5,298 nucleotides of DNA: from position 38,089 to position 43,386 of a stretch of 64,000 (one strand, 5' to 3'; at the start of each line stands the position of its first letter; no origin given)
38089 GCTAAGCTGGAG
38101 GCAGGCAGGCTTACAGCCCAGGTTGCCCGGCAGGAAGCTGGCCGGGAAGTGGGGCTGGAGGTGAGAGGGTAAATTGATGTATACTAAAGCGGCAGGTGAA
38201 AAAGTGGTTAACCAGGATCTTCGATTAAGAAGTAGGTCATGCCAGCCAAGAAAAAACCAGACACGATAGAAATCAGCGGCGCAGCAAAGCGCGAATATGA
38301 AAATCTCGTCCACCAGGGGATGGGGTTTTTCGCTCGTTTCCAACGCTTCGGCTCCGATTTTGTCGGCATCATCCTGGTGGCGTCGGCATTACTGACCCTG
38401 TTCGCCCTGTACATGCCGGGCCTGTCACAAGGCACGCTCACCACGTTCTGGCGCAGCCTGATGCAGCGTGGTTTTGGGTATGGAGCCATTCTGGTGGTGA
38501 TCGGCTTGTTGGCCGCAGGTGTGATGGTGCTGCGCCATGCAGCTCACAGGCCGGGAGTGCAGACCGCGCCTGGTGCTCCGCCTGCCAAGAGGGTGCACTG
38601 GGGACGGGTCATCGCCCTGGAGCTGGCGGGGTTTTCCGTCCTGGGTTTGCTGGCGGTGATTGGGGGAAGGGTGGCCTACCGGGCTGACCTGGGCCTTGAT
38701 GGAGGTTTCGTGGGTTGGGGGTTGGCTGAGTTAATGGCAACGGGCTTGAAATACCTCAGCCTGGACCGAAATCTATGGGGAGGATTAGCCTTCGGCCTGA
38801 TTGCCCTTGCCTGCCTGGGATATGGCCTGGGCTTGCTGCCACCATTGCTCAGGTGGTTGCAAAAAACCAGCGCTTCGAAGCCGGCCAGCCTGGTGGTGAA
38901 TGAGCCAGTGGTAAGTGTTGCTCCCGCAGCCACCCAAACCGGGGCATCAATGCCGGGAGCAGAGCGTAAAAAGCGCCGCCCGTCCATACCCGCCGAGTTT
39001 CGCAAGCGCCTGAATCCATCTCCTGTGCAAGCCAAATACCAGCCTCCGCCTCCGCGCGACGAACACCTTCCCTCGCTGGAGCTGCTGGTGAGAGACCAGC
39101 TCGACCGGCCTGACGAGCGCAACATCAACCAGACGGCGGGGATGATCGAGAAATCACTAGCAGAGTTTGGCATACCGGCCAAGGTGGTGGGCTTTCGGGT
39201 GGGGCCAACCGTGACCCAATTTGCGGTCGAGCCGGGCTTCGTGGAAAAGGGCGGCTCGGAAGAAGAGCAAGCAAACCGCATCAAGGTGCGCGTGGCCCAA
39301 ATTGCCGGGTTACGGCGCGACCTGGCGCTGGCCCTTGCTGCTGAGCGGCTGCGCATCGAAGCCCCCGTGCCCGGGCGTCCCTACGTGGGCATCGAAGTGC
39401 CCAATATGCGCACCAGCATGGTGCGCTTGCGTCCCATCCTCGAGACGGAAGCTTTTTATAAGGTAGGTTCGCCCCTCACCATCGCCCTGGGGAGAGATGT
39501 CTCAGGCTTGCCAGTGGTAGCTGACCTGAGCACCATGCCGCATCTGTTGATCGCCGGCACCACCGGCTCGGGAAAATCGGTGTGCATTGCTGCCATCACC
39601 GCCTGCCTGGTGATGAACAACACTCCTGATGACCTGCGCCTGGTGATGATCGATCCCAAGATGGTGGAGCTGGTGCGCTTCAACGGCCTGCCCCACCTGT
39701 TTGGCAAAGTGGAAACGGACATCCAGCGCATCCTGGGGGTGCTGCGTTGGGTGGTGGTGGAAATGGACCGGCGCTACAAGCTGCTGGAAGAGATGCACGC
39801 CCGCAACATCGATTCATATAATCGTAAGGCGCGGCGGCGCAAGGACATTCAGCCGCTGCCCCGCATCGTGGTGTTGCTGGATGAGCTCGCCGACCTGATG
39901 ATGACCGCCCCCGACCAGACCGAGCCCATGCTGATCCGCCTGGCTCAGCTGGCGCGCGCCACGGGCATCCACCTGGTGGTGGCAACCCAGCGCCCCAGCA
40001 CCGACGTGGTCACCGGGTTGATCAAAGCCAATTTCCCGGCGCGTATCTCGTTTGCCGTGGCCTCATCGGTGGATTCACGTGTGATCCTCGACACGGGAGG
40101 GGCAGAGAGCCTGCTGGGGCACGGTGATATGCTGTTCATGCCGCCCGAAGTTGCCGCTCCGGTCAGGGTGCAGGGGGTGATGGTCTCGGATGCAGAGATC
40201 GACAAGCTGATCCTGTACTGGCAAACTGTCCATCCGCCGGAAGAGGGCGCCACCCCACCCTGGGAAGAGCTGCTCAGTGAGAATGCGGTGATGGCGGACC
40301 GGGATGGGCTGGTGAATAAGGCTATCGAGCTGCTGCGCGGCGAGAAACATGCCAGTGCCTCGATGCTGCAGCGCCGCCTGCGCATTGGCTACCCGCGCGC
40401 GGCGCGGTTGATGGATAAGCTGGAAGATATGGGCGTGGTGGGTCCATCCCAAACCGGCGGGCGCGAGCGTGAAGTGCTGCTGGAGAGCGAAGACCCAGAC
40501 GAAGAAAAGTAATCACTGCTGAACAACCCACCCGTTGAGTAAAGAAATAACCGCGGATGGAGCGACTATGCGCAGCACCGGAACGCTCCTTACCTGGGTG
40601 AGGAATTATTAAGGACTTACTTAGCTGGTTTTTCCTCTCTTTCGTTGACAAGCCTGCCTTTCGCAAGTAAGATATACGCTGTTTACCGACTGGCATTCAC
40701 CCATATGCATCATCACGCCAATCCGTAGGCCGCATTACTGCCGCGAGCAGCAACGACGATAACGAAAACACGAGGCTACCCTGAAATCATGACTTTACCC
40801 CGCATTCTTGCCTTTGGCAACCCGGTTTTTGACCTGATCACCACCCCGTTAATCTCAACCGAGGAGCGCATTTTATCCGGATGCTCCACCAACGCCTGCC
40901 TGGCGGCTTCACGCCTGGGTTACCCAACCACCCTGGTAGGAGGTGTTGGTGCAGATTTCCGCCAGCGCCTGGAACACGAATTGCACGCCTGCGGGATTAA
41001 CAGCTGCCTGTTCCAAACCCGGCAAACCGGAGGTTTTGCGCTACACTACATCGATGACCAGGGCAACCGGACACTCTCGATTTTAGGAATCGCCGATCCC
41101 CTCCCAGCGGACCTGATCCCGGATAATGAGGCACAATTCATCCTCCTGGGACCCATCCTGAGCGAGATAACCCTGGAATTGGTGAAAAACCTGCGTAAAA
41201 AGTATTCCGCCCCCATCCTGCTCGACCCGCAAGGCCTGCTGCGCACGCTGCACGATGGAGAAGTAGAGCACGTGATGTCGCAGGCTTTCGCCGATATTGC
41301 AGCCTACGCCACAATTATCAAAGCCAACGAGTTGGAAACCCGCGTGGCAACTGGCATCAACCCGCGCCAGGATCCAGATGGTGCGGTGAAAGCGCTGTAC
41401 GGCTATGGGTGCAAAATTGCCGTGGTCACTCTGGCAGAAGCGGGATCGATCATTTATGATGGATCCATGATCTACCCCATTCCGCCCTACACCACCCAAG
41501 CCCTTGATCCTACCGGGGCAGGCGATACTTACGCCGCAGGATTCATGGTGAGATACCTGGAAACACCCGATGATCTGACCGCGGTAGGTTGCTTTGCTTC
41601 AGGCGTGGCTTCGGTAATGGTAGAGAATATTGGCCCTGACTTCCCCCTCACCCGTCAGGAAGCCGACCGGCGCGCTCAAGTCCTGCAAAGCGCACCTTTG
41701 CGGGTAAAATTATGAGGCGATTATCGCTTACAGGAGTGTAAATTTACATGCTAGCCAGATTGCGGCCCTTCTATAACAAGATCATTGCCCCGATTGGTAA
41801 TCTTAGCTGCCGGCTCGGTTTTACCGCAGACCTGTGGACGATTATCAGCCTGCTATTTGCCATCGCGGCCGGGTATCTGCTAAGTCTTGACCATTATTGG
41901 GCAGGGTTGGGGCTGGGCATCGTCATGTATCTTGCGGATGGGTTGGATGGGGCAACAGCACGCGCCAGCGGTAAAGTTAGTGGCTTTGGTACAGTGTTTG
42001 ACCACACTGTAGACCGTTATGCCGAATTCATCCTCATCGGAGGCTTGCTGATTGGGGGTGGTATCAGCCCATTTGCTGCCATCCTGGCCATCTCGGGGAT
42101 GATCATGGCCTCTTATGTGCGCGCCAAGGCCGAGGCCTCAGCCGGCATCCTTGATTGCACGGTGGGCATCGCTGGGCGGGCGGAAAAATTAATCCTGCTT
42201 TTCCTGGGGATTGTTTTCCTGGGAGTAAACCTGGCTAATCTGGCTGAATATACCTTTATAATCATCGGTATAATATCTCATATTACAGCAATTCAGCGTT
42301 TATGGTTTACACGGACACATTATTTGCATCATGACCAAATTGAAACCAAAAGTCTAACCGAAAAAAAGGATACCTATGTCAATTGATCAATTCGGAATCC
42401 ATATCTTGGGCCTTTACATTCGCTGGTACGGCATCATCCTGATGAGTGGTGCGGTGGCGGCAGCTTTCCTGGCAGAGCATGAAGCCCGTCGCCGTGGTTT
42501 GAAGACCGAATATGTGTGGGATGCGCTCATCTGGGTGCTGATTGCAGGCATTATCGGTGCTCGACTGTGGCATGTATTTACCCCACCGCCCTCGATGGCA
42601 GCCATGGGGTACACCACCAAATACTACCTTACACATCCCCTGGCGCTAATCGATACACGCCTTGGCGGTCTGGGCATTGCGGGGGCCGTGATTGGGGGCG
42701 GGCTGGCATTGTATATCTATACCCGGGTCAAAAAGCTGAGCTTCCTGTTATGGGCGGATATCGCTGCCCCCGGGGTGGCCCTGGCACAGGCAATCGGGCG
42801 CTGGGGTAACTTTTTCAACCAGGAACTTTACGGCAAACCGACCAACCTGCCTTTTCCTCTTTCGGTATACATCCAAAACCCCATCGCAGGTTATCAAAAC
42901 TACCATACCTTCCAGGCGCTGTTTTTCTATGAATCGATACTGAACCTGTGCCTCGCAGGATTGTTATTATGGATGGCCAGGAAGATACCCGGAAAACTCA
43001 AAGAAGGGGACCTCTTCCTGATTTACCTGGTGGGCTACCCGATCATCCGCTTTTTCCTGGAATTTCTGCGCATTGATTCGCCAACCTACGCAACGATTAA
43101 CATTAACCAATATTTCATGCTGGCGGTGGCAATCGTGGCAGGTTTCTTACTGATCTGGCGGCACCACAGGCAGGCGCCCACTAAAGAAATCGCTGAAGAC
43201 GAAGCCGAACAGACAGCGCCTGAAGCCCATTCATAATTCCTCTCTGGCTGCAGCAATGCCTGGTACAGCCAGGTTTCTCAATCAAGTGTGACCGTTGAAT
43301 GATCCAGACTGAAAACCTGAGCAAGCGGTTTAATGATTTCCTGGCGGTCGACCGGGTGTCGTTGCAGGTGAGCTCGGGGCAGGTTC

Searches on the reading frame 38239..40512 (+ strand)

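Call 51: search_protein_families(library=pfam, proteins=[window:38239-40512:+], max_evalue=0.00001)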
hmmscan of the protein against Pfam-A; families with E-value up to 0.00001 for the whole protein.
window:38239-40512:+ (757 aa): 3 families
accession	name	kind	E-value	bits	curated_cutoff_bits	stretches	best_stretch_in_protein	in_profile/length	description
PF01580.24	FtsK_SpoIIIE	-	1.5e-57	195.1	24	1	397-587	2-220/221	FtsK/SpoIIIE family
PF17854.6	FtsK_alpha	-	1.3e-25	90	22.9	1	277-389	1-101/101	FtsK alpha domain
PF09397.16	FtsK_gamma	-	2e-21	75.9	30.6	1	687-748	2-62/63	Ftsk gamma domain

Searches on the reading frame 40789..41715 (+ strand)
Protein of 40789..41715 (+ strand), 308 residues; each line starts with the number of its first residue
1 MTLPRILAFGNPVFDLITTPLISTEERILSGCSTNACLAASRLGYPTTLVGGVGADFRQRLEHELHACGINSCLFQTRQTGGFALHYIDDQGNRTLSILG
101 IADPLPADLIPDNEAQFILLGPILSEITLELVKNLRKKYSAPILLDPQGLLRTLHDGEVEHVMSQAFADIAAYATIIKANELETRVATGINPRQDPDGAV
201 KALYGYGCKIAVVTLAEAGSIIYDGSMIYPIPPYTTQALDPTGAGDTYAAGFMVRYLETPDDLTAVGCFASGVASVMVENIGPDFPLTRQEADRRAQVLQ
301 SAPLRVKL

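Call 51: search_protein_families(library=pfam, proteins=[window:40789-41715:+], max_evalue=0.00001)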
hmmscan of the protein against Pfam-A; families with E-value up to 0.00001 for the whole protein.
window:40789-41715:+ (308 aa): 1 family
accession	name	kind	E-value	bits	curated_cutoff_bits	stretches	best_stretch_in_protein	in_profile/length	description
PF00294.29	PfkB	-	3e-31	109.3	25.8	1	28-287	34-299/302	pfkB family carbohydrate kinase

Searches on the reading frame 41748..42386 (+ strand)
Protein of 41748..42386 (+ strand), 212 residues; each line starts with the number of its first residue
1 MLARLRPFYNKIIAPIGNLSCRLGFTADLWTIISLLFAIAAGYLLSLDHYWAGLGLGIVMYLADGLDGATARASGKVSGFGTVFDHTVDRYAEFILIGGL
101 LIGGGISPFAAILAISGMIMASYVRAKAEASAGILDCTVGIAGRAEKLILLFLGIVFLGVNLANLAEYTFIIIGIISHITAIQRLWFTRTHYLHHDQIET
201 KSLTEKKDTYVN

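Call 51: search_protein_families(library=pfam, proteins=[window:41748-42386:+], max_evalue=0.00001)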
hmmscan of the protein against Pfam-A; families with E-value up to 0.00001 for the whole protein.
window:41748-42386:+ (212 aa): 1 family
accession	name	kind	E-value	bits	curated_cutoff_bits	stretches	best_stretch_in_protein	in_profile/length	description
PF01066.26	CDP-OH_P_transf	-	3.8e-10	40.8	22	1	27-173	4-145/152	CDP-alcohol phosphatidyltransferase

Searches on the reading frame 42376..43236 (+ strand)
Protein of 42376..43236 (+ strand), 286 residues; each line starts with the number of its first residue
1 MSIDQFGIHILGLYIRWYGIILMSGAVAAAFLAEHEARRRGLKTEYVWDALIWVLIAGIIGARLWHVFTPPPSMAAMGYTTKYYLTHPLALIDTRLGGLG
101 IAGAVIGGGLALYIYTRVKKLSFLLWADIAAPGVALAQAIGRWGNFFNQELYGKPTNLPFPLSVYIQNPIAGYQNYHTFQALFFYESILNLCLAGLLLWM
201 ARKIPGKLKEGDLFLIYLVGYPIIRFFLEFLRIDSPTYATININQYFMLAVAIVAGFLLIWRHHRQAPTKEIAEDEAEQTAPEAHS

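Call 51: search_protein_families(library=pfam, proteins=[window:42376-43236:+], max_evalue=0.00001)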
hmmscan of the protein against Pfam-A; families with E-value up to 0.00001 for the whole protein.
window:42376-43236:+ (286 aa): 1 family
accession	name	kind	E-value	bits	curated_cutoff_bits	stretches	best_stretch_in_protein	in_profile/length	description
PF01790.23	LGT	-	2.4e-61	207.6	24.9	1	8-261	4-240/240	Prolipoprotein diacylglyceryl transferase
